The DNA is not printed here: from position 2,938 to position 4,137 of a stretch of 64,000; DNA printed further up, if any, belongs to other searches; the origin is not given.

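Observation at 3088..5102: AbiE-like (type IV TA / abortive infection) module with a 376-aa extended antitoxin carrying a PD-(D/E)xK-like N-domain, inserted at the ssb-yjcB island hotspot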

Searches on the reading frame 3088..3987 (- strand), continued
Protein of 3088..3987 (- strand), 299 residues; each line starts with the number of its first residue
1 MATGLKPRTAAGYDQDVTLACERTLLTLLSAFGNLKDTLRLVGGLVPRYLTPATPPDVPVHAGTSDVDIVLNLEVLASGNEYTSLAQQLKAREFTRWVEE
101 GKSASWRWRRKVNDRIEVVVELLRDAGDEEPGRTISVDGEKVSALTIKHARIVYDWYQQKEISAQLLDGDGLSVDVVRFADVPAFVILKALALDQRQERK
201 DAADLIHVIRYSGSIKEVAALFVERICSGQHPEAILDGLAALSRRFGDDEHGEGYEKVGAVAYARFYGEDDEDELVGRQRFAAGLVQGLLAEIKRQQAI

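Call 63: search_protein_families(library=pfam, alignment_id=A6, max_evalue=0.00001)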
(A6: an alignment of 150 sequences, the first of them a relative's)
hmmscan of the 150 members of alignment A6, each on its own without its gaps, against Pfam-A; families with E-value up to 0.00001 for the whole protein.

A. member 1, L010:3930-4616:- (228 aa): 0 families

B. families by the number of members that match (of 150 scanned): 108 families (the first 25 are shown)
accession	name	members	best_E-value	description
PF03466.25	LysR_substrate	5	8.6e-50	LysR substrate binding domain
PF00126.33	HTH_1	4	2.7e-19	Bacterial regulatory helix-turn-helix protein, lysR family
PF00270.35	DEAD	3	1e-11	DEAD/DEAH box helicase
PF01555.25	N6_N4_Mtase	2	1.8e-48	DNA methylase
PF00990.26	GGDEF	2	8.2e-44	Diguanylate cyclase, GGDEF domain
PF05597.16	Phasin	2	6.9e-43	Poly(hydroxyalcanoate) granule associated protein (phasin)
PF00561.26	Abhydrolase_1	2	4.2e-42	alpha/beta hydrolase fold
PF00436.31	SSB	2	6.4e-41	Single-strand binding protein family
PF01261.30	AP_endonuc_2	2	1e-39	Xylose isomerase-like TIM barrel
PF02518.31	HATPase_c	2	1.4e-24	Histidine kinase-, DNA gyrase B-, and HSP90-like ATPase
PF00072.30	Response_reg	2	5.1e-23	Response regulator receiver domain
PF00486.34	Trans_reg_C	2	1.2e-18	Transcriptional regulatory protein, C terminal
PF12697.13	Abhydrolase_6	2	4.1e-16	Alpha/beta hydrolase family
PF04542.20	Sigma70_r2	2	2.6e-15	Sigma-70 region 2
PF00271.37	Helicase_C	2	5.1e-14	Helicase conserved C-terminal domain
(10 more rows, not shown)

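Call 76: get_annotated_region(hit=H16, flank=2500)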
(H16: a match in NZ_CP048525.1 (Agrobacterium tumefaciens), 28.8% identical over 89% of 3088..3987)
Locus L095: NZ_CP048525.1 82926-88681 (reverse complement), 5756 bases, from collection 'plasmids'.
description: Agrobacterium tumefaciens strain Sta004 plasmid pAt1, complete sequence
organism: Agrobacterium tumefaciens (NCBI taxid 358)
taxonomy: Bacteria; Pseudomonadota; Alphaproteobacteria; Hyphomicrobiales; Rhizobiaceae; Agrobacterium; Agrobacterium tumefaciens
host: -; source: walnut; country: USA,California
typing (MOB-suite, as given by PLSDB): non-mobilizable; mating-pair formation MPF_T
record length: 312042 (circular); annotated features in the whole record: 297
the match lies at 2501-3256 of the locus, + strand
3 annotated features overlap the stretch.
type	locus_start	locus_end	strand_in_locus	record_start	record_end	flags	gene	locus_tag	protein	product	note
CDS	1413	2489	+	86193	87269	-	-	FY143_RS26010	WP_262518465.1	type IV toxin-antitoxin system AbiEi family antitoxin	-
CDS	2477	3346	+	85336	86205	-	-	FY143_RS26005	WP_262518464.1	nucleotidyl transferase AbiEii/AbiGii toxin family protein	-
CDS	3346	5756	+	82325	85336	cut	-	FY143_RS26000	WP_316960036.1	TrlF family AAA-like ATPase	-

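Call 77: get_annotated_region(hit=H27, flank=2500)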
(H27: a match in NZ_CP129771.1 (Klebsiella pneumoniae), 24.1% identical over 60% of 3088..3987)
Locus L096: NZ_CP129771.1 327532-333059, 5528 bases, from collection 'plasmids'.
description: Klebsiella pneumoniae strain 2020C07-038 plasmid p2020C07-038-691k
organism: Klebsiella pneumoniae (NCBI taxid 573)
taxonomy: Bacteria; Pseudomonadota; Gammaproteobacteria; Enterobacterales; Enterobacteriaceae; Klebsiella; Klebsiella pneumoniae
host: -; source: Homo sapiens,whole organism; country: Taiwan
typing (MOB-suite, as given by PLSDB): non-mobilizable
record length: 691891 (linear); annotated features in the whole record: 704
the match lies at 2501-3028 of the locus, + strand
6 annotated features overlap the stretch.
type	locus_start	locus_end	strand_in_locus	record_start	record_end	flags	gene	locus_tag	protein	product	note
CDS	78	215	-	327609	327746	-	-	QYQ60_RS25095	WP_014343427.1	hypothetical protein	-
CDS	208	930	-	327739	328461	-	-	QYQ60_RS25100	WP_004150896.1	PFL_4669 family integrating conjugative element protein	-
CDS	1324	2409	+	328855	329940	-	-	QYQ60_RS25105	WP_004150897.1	type IV toxin-antitoxin system AbiEi family antitoxin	-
CDS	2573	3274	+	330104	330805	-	-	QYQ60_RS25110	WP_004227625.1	nucleotidyl transferase AbiEii/AbiGii toxin family protein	-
CDS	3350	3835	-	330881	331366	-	-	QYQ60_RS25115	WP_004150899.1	hypothetical protein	-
CDS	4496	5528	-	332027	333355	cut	-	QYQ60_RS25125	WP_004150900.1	WG repeat-containing protein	-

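Call 85: fold_search(model_id=the predicted structure, library=pdb)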
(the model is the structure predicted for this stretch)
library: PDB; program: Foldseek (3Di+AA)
matches with E <= 10: 432; with E <= 0.001: 1
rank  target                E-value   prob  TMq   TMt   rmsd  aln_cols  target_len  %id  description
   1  8an4_A                2.2e-04  1.00  0.40  0.57   6.4       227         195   18  MenT1 toxin (rv0078a) from Mycobacterium tuberculosis H37Rv (released 2023-08-02)
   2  8an4_B                1.1e-03  1.00  0.36  0.52   7.2       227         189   16  MenT1 toxin (rv0078a) from Mycobacterium tuberculosis H37Rv (released 2023-08-02)
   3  8an5_A                1.1e-03  1.00  0.37  0.52   7.0       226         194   16  MenAT1 toxin-antitoxin complex (rv0078a-rv0078b) from Mycobacterium tuberculosis H37Rv (released 2023-08-02)
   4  4rwp_A                5.7e-03  0.77  0.26  0.23  17.5       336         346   13  Crystal structure of porcine OAS1 in complex with dsRNA (released 2015-05-20)
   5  6y56                  6.7e-03  0.97  0.37  0.37  11.6       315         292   14  MenT4, nucleotidyltransferase toxin Rv2826c from Mycobacterium tuberculosis H37Rv (released 2020-09-16)
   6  4atb_D                7.4e-03  0.82  0.27  0.27  13.7       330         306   11  Crystal structure of the NF90-NF45 dimerisation domain complex with CTP (released 2012-08-01)
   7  7ljn_B                7.8e-03  0.54  0.23  0.22  16.9       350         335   10  Structure of the Bradyrhizobium diazoefficiens CD-NTase CdnG in complex with GTP (released 2021-06-02)
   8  4rwo_A                8.3e-03  0.85  0.28  0.25  14.8       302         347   12  Crystal structure of the porcine OAS1 L149R mutant in complex with dsRNA and ApCpp in the AMP donor position (released 2015-05-20)
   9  7ljn_C                1.1e-02  0.69  0.28  0.26  12.8       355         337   11  Structure of the Bradyrhizobium diazoefficiens CD-NTase CdnG in complex with GTP (released 2021-06-02)
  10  7ljn_A                1.3e-02  0.47  0.24  0.22  16.7       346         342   12  Structure of the Bradyrhizobium diazoefficiens CD-NTase CdnG in complex with GTP (released 2021-06-02)
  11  4rwn_A                1.6e-02  0.57  0.26  0.23  18.2       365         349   12  Crystal structure of the pre-reactive state of porcine OAS1 (released 2015-05-20)
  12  4at8_D                1.9e-02  0.66  0.28  0.27  16.2       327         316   11  Crystal structure of the NF90-NF45 dimerisation domain complex with ATP (released 2012-08-01)
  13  7ljn_D                1.9e-02  0.47  0.26  0.24  16.8       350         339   12  Structure of the Bradyrhizobium diazoefficiens CD-NTase CdnG in complex with GTP (released 2021-06-02)
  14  4ig8_A                2.1e-02  0.63  0.26  0.24  15.8       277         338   13  Structural basis for cytosolic double-stranded RNA surveillance by human OAS1 (released 2013-01-16)
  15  4atb_B                3.8e-02  0.54  0.28  0.27  16.5       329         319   12  Crystal structure of the NF90-NF45 dimerisation domain complex with CTP (released 2012-08-01)
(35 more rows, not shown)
